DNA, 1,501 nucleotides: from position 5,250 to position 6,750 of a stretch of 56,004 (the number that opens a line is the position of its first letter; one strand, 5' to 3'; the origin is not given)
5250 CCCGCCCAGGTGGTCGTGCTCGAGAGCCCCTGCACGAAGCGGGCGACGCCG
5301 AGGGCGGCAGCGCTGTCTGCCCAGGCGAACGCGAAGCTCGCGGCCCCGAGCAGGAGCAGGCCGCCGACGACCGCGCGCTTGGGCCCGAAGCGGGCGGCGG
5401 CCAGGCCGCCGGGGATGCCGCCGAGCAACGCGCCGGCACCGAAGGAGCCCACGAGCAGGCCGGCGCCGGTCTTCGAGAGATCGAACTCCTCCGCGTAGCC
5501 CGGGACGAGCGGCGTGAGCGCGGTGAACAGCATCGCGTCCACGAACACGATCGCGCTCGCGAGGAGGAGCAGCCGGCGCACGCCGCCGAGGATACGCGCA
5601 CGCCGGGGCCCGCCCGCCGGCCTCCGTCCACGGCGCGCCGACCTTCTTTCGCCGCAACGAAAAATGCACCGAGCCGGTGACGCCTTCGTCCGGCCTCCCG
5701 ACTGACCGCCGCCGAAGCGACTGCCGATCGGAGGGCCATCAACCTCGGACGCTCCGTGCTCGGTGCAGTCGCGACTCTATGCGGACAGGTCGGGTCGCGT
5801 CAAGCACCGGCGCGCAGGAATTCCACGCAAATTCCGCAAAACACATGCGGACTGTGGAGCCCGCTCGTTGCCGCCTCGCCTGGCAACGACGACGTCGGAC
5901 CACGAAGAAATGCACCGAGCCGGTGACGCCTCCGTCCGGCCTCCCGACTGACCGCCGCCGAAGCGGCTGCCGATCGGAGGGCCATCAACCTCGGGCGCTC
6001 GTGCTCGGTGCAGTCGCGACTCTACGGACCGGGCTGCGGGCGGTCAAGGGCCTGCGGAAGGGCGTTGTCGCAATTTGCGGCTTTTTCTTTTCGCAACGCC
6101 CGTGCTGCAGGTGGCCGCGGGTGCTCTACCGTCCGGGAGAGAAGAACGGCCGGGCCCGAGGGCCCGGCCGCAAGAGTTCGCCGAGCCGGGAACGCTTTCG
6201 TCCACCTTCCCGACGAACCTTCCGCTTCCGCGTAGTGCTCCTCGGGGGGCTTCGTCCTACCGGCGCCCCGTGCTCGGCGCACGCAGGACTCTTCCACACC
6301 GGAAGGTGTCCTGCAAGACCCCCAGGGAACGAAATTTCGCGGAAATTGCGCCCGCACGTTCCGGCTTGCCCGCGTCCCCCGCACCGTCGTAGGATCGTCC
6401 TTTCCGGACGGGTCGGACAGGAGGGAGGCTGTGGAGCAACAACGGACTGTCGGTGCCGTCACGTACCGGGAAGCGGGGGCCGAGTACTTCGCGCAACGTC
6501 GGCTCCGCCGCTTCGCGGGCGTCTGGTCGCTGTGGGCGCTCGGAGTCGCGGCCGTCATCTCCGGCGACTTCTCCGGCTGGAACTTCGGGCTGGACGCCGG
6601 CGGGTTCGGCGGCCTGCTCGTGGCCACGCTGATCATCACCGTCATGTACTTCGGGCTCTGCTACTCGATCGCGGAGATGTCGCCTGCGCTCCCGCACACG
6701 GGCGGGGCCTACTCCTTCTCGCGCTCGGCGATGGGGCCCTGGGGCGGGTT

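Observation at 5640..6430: Three tandem copies of a ~100-nt structured element, with compensatory base changes, in an 850-bp ORF-free gap ahead of the ethanolamine permease operon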

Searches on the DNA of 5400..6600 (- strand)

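Call 4: search_rna_families(source=window, start=5400, end=6600, threshold=evalue, max_evalue=10, show_alignments=5)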
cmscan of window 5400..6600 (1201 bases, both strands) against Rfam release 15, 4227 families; matches with E-value up to 10: 4.
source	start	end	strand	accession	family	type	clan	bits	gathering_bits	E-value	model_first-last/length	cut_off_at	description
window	6054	6228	-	RF02354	BjrC80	Gene; sRNA;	-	22.3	80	0.083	1-162/162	no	Bradyrhizobiaceae sRNA BjrC80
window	6129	6216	-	RF02657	sot2652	Gene; sRNA;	-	19.7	61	0.089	91-179/187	no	Sense overlapping transcript RNA 2652 (sot)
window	6133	6197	-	RF00519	suhB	Gene; sRNA;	CL00108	16.4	41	1.9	1-77/77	no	Makes More Granules Regulator RNA (mmgR)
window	6142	6191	-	RF02784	SorX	Gene; sRNA;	-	14.3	46.6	2.7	1-73/73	no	Singlet oxygen resistance RNA X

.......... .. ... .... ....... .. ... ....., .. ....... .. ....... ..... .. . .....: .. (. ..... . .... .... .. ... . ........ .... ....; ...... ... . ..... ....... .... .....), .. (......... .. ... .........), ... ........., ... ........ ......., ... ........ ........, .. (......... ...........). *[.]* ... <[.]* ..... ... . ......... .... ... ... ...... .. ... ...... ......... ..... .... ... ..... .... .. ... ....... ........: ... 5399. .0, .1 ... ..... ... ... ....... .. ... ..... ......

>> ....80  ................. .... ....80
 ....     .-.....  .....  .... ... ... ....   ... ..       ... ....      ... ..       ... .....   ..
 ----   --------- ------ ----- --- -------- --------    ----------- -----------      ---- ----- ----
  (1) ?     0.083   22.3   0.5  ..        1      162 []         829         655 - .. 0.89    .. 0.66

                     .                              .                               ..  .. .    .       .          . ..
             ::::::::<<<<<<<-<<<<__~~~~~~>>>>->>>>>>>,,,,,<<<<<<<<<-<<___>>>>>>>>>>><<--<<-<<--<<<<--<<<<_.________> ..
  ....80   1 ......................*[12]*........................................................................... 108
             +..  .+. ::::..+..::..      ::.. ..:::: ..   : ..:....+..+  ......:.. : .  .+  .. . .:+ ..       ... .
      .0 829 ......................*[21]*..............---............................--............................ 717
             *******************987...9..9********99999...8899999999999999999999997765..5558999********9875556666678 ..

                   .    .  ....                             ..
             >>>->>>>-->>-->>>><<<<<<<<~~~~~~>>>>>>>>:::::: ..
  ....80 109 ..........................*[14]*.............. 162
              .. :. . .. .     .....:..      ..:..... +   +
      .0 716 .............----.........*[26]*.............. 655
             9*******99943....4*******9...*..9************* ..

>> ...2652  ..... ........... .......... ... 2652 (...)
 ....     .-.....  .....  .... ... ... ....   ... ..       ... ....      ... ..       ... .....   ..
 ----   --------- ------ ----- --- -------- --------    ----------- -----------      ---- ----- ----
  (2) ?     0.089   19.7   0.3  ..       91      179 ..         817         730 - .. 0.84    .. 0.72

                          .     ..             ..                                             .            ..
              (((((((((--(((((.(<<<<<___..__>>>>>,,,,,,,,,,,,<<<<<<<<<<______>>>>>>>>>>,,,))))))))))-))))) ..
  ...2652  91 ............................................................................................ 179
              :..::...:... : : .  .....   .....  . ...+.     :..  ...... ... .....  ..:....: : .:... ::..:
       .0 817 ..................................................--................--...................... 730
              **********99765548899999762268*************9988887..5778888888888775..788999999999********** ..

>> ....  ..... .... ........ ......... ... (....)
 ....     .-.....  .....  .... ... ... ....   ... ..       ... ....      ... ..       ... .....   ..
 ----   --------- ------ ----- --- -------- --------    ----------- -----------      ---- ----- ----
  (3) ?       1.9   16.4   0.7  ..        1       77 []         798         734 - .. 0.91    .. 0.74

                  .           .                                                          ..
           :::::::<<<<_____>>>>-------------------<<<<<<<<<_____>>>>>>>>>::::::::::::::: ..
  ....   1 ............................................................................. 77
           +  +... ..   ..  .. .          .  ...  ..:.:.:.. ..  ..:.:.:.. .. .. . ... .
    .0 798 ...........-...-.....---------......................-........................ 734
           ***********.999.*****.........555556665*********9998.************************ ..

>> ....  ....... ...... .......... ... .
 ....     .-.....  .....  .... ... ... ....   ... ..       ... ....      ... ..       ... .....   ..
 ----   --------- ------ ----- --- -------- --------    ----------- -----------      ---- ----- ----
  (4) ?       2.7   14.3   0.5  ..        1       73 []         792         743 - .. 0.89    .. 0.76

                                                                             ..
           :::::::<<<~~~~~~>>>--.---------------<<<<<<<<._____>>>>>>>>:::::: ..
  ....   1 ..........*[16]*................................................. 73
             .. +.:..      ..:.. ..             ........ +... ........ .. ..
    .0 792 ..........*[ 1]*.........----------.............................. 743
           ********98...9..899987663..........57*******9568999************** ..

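Call 36: build_rna_model(alignment_id=A2)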
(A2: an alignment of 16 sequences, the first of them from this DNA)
Model R1 built from alignment A2 (16 sequences, 112 columns); structure: RNAalifold consensus.
model positions 109; base pairs 27; branch points 0; effective number of sequences 1.39; information 0.59 bits per position. Calibrated on 0.2 Mb of random sequence (short: E-values are rough).
structure used (alignment columns):
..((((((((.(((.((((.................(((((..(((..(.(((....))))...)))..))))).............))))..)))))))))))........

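Call 37: search_with_rna_model(model_id=R1, sources=[window, L013, L014, L015, L016, L017, L018, L019, L020, L021, L022, L023, L024, L025, L026, L027, L028, L029, L030, L031, L032, L033, L034, L035, L036, L037, L038, L039, L040, L041, L042, L043, L044, L045, L046, L047, L048, L049, L050, L051, L052, L053, L054, L055, L056, L057, L058, L059, L060, L061, L062, L063, L064, L065, L066, L067, L068, L069, L070, L071, L072, L073, L074, L075, L076, L077, L078, L079, L080, L081, L082, L083, L084, L085, L086, L087, L088, L089, L090, L091, L092, L093, L094, L095, L096, L097, L098, L099, L100, L101, L102, L103, L104, L105, L106, L107, L108, L109, L110, L111], max_evalue=0.01)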
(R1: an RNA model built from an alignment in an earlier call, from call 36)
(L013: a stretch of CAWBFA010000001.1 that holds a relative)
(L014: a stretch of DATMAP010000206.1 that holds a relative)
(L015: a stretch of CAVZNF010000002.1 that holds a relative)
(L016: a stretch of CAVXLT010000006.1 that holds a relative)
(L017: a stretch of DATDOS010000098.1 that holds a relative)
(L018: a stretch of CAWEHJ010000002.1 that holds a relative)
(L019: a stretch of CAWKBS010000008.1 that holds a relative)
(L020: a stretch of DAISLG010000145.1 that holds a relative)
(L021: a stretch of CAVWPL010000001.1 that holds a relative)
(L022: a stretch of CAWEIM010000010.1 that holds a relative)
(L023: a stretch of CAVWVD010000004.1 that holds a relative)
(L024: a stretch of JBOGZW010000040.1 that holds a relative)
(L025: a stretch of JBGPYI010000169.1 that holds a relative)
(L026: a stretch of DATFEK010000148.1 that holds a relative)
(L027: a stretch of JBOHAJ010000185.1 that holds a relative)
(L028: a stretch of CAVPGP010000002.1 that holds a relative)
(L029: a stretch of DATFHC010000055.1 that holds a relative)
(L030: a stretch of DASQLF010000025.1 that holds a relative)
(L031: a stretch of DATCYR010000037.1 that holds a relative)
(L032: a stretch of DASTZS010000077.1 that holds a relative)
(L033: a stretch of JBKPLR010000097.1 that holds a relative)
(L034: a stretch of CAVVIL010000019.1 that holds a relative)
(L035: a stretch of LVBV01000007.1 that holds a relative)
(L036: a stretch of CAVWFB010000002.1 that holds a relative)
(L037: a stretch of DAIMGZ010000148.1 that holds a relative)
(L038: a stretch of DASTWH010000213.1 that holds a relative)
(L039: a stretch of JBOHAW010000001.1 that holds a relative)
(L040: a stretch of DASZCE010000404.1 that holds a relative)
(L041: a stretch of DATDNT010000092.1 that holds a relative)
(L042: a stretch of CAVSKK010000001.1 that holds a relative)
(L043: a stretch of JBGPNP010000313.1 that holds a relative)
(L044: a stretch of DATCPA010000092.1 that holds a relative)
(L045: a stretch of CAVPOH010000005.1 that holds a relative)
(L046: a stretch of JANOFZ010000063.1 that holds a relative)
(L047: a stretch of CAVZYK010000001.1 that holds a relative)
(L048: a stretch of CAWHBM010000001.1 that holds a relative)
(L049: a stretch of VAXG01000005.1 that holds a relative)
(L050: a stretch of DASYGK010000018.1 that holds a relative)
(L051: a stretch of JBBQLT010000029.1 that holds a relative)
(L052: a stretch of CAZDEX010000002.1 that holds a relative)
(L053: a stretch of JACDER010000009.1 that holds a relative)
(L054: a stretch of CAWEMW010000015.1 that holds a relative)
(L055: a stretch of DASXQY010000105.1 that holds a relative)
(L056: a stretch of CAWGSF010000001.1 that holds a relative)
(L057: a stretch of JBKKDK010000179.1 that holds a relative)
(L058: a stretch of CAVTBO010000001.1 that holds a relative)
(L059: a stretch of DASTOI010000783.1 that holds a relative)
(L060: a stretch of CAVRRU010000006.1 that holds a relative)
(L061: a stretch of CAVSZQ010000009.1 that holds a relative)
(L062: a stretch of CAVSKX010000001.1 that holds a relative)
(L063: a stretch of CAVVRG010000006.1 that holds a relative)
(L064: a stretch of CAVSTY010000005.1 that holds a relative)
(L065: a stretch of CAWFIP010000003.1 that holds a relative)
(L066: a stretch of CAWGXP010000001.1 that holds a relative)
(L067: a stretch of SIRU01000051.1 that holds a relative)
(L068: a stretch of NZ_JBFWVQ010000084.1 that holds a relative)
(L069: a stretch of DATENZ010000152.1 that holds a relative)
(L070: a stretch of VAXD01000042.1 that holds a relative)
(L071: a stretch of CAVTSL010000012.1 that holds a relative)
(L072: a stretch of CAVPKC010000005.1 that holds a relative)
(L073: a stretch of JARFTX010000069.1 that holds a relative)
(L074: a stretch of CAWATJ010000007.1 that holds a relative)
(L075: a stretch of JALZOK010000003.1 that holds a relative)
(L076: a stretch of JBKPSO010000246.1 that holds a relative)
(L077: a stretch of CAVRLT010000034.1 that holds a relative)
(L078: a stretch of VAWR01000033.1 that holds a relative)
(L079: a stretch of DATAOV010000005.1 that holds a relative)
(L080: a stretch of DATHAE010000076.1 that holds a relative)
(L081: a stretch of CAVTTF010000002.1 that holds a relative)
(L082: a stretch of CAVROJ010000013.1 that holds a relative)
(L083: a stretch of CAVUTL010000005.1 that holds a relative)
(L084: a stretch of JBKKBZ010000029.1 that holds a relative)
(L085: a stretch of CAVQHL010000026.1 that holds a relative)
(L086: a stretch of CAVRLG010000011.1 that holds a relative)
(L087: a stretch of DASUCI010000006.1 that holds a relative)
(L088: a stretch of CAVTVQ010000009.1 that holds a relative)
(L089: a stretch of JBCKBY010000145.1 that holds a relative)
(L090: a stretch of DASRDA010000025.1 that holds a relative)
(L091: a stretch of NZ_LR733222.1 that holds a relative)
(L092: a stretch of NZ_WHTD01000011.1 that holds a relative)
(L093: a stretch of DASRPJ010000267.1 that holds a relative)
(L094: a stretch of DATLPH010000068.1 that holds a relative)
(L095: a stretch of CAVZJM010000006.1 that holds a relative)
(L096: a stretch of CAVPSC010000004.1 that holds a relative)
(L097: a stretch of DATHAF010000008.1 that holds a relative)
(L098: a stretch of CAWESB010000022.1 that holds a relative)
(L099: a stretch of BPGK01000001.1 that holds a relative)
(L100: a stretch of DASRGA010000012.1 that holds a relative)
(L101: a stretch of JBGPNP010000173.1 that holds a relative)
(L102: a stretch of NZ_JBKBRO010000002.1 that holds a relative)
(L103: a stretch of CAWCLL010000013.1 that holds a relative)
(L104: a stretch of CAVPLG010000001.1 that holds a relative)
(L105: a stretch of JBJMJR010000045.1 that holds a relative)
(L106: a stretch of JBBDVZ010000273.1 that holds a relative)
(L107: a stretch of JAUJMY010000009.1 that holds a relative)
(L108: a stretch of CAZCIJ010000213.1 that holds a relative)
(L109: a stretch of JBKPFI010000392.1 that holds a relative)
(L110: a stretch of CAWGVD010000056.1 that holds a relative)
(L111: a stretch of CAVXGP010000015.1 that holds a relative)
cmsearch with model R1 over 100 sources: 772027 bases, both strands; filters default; matches with E-value up to 0.01: 141.
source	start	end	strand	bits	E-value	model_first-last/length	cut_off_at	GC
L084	2843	2951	+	124.9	1.5e-25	1-109/109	no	0.64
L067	5691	5799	+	123.3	3.6e-25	1-109/109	no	0.68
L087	7318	7426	-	123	4.1e-25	1-109/109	no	0.68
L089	970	1078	+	122.9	4.3e-25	1-109/109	no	0.66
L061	6031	6139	+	122.1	6.8e-25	1-109/109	no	0.65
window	5659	5767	-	121.4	9.8e-25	1-109/109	no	0.68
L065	548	656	+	119.1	3.3e-24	1-109/109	no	0.69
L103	1822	1930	+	118.6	4.2e-24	1-109/109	no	0.63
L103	2187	2295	+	117.9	6.3e-24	1-109/109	no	0.62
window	5905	6012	-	111.9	1.5e-22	1-109/109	no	0.7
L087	7058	7166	-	111.1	2.3e-22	1-109/109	no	0.62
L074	4868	4977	+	109.3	6e-22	1-109/109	no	0.65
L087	7588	7698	-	107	2e-21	1-109/109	no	0.68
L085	3428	3536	-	106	3.3e-21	1-109/109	no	0.7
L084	2571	2681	+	105.9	3.6e-21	1-109/109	no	0.68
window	6171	6281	-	105.4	4.7e-21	1-109/109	no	0.68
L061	6374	6484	+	104.8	6.2e-21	1-109/109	no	0.65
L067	5418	5528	+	104.7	6.6e-21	1-109/109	no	0.7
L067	6212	6319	+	103.7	1.1e-20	1-109/109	no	0.69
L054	3083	3191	-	103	1.6e-20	1-109/109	no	0.71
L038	4760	4868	+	102.7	1.9e-20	1-109/109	no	0.6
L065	795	905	+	102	2.7e-20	1-109/109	no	0.63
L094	1127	1238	-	100.9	5e-20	1-109/109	no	0.65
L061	5760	5870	+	100.8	5.4e-20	1-109/109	no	0.68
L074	4599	4707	+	100.6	5.8e-20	1-109/109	no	0.61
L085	3169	3279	-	97.5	3e-19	1-109/109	no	0.66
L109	4529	4640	-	96.9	4.1e-19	1-109/109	no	0.65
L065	263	373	+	96.6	4.8e-19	1-109/109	no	0.68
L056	7842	7953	+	96.1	6.2e-19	1-109/109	no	0.66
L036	5647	5758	-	95.6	8.5e-19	1-109/109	no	0.63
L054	2825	2935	-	93.5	2.5e-18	1-109/109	no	0.65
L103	1546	1657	+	93.3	2.8e-18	1-109/109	no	0.69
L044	1086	1197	-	93.2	2.9e-18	1-109/109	no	0.62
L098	3500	3611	-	92.8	3.7e-18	1-109/109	no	0.67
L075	918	1029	+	91.4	7.7e-18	1-109/109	no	0.61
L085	3666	3777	-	91.4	7.7e-18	1-109/109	no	0.67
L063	4744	4855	+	90.5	1.3e-17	1-109/109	no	0.66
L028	6131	6242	+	90.4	1.3e-17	1-109/109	no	0.67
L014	7105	7216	+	90.4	1.3e-17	1-109/109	no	0.67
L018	4036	4147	+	90.3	1.4e-17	1-109/109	no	0.62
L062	6332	6444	-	90.2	1.4e-17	1-109/109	no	0.65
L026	6956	7067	+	90.2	1.4e-17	1-109/109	no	0.62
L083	5226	5337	-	89.7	1.9e-17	1-109/109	no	0.62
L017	3320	3431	+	89.5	2e-17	1-109/109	no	0.62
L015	724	835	-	89.5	2.1e-17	1-109/109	no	0.65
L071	7029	7140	-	89.4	2.2e-17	1-109/109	no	0.58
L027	247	358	+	89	2.8e-17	1-109/109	no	0.61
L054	3322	3433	-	88.7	3.2e-17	1-109/109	no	0.68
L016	187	298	-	88.7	3.2e-17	1-109/109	no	0.63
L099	5785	5896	+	88.5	3.6e-17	1-109/109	no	0.64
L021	7211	7322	-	88.4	3.7e-17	1-109/109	no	0.61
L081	5144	5255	-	88.4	3.8e-17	1-109/109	no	0.62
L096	7831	7942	+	88.4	3.8e-17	1-109/109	no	0.64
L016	427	538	-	88.1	4.5e-17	1-109/109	no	0.65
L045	3384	3495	-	88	4.5e-17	1-109/109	no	0.63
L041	4341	4452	+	87.6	5.8e-17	1-109/109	no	0.65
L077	4039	4150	+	87.6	5.9e-17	1-109/109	no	0.6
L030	660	771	-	87.5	6e-17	1-109/109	no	0.62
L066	5798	5909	+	87.3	6.9e-17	1-109/109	no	0.6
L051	4643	4754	+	87.2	6.9e-17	1-109/109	no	0.61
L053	123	234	+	87.2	7e-17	1-109/109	no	0.64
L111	3533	3644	-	87.2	7.1e-17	1-109/109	no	0.65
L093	1869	1980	-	87.1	7.3e-17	1-109/109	no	0.65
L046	1612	1723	-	87.1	7.3e-17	1-109/109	no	0.61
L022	5959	6070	-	87.1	7.4e-17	1-109/109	no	0.66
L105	2220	2331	-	87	8e-17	1-109/109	no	0.62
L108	3039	3150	-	86.6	1e-16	1-109/109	no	0.66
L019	6768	6879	+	86.5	1e-16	1-109/109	no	0.66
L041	3345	3456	+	85.8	1.5e-16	1-109/109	no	0.62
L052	565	676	-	85.6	1.6e-16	1-109/109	no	0.65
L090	2826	2937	-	85.2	2e-16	1-109/109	no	0.68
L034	7815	7926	-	85.2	2.1e-16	1-109/109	no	0.63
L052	324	435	-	85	2.2e-16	1-109/109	no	0.65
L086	6490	6601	+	84.9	2.4e-16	1-109/109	no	0.62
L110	1379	1490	+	84.8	2.6e-16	1-109/109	no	0.57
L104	1009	1120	-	83.7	4.6e-16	1-109/109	no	0.61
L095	5086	5197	+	83.5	4.9e-16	1-109/109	no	0.64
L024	3821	3932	+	83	6.5e-16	1-109/109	no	0.64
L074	4361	4468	+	82.7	7.6e-16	1-109/109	no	0.72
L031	5137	5248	+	82.6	8.2e-16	1-109/109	no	0.64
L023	119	231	+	82.2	1e-15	1-109/109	no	0.64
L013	4678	4789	-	81.8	1.2e-15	1-109/109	no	0.62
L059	265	376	-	81.5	1.5e-15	1-109/109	no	0.65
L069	270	381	-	81.3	1.6e-15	1-109/109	no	0.69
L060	5980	6091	+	81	1.9e-15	1-109/109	no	0.62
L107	6110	6221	-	80.9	2e-15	1-109/109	no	0.69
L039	2821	2932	-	80.7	2.2e-15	1-109/109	no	0.64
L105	2485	2596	-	80.6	2.3e-15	1-109/109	no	0.58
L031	4847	4958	+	79.9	3.4e-15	1-109/109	no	0.62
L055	402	513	-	79.7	3.8e-15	1-109/109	no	0.62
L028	6394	6505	+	79.4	4.3e-15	1-109/109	no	0.63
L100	1223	1334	+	79.2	4.8e-15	1-109/109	no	0.66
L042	5401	5512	-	78.7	6.3e-15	1-109/109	no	0.57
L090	3067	3178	-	78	9.2e-15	1-109/109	no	0.66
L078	3673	3784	-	78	9.3e-15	1-109/109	no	0.6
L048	1788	1899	+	77.5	1.2e-14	1-109/109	no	0.64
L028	6747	6858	+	77.4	1.3e-14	1-109/109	no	0.65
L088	6582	6693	+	77.4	1.3e-14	1-109/109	no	0.6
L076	3497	3608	+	76.5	2.1e-14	1-109/109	no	0.67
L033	588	699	-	75.9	2.8e-14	1-109/109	no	0.64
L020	5689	5800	-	75.8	3e-14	1-109/109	no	0.63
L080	3943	4071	-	75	4.6e-14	1-109/109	no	0.64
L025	3490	3601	+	74.9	4.7e-14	1-109/109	no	0.59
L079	5187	5298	-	74.4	6.3e-14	1-109/109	no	0.62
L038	1961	2072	-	74.1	7.4e-14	1-109/109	no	0.65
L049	2829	2940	+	73.9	8.4e-14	1-109/109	no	0.62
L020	5384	5495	-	73.7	9.1e-14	1-109/109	no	0.62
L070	5384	5495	+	73.5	1e-13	1-109/109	no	0.61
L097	923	1034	-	73.5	1e-13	1-109/109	no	0.58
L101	5040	5153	-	73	1.3e-13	1-109/109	no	0.67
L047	3711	3837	-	72.9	1.4e-13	1-109/109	no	0.62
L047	3961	4087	-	72.9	1.4e-13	1-109/109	no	0.62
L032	7755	7866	+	72.4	1.8e-13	1-109/109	no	0.61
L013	4433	4544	-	71.8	2.5e-13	1-109/109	no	0.55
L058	4623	4734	+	70.8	4.2e-13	1-109/109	no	0.64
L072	4661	4799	+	70.4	5.1e-13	1-109/109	no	0.68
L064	1850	1961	-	69.7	7.5e-13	1-109/109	no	0.64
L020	5150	5261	-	69.4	8.8e-13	1-109/109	no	0.66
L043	1290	1403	-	69.2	1e-12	1-109/109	no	0.64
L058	4911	5022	+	66.7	3.6e-12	1-109/109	no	0.62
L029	7506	7633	-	66.5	4.1e-12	1-109/109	no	0.66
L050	456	584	+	64.8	1e-11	1-109/109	no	0.64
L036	3634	3759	+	64.6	1.1e-11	1-109/109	no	0.63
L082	1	103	+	64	1.6e-11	10-109/109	5'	0.64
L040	5823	5934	+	60.5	9.8e-11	1-109/109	no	0.63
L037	591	718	-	55.2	1.6e-09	1-109/109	no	0.63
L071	1793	1896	-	45.4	2.9e-07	1-109/109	no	0.64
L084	2837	2945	-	35.8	4.8e-05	1-109/109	no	0.67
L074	4862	4971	-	31.4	0.00048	1-109/109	no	0.68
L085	3175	3285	+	30.4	0.00085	1-109/109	no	0.68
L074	4593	4701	-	29.1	0.0017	1-109/109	no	0.62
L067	6206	6313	-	29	0.0017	1-109/109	no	0.72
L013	1880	1981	-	27.2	0.0046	1-109/109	no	0.74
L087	7324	7432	+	26.9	0.0052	1-109/109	no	0.71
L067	5685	5793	-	26.4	0.007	1-109/109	no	0.72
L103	1816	1924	-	26.3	0.0072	1-109/109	no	0.67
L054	2831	2941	+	26.1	0.0079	1-109/109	no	0.68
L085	3672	3783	+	25.9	0.0092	1-109/109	no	0.69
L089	964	1072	-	25.9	0.0092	1-109/109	no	0.72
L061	6025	6133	-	25.8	0.0097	1-109/109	no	0.68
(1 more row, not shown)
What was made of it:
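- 5660..5767 (-): Small-RNA gene, copy 1 (type A paralogue, ~108 nt): 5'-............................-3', a rod-like hairpin with a UUCG tetraloop. CM hit at 121.4 bits on the minus strand; the best plus-strand hit in the window is 28.8 bits, over copy 2 (call 37).
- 5906..6012 (-): Small-RNA gene, copy 2 (type A paralogue), ending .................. CM hit at 111.9 bits, minus strand (call 37).
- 6171..6281 (-): Small-RNA gene, copy 3 (general type B, 111 nt). It has a GGAA tetraloop and the conserved loops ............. and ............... CM hit at 105.4 bits, minus strand (call 37).
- CM scores are 105-121 bits on the minus strand against 29 bits or less on the plus strand (call 37).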
